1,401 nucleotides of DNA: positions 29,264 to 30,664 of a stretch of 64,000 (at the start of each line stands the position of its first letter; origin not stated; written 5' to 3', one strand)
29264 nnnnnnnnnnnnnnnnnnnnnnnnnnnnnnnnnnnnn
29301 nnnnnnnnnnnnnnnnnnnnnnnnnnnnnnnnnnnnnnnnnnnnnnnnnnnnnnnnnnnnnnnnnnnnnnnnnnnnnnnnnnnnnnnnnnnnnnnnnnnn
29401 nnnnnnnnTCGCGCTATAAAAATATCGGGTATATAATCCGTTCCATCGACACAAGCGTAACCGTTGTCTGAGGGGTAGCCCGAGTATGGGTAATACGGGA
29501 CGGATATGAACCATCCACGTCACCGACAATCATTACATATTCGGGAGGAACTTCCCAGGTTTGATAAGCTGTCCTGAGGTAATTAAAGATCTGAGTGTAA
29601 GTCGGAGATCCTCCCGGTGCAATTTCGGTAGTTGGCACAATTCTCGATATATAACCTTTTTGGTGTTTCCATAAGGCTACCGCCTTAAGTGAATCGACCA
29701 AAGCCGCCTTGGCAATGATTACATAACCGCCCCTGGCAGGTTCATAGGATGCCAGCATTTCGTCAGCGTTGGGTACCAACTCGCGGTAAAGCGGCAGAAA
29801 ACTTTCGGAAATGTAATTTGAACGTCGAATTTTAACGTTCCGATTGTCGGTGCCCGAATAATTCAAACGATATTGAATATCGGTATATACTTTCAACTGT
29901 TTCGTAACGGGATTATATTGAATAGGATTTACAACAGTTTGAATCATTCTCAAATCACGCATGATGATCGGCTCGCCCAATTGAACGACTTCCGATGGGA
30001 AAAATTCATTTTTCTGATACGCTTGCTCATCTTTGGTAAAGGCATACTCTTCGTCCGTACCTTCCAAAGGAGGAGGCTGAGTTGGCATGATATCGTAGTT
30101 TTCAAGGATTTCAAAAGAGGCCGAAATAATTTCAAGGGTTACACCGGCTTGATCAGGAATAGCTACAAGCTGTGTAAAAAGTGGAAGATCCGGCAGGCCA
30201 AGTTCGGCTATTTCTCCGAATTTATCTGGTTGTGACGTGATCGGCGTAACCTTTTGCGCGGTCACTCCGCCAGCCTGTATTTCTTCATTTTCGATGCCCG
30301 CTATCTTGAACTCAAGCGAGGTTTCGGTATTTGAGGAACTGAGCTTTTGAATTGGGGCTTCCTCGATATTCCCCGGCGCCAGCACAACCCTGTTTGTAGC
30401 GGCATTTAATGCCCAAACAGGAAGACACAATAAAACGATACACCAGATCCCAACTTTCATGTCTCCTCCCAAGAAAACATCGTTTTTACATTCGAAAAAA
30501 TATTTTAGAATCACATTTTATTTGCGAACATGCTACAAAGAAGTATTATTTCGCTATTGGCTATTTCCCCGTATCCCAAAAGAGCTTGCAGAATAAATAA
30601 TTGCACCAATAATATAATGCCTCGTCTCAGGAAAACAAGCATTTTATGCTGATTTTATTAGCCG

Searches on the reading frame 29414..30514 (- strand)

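Call 34: search_protein_families(library=pfam, proteins=[window:29414-30514:-], max_evalue=0.001)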
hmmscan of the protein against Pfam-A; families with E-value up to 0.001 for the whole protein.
window:29414-30514:- (366 aa): 2 families
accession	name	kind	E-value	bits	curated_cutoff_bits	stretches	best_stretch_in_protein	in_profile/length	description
PF08126.16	Propeptide_C25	-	2.3e-25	89.4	22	1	58-220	14-173/205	Propeptide_C25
PF01364.23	Peptidase_C25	-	3.6e-12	46.6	23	1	264-334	1-78/374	Peptidase family C25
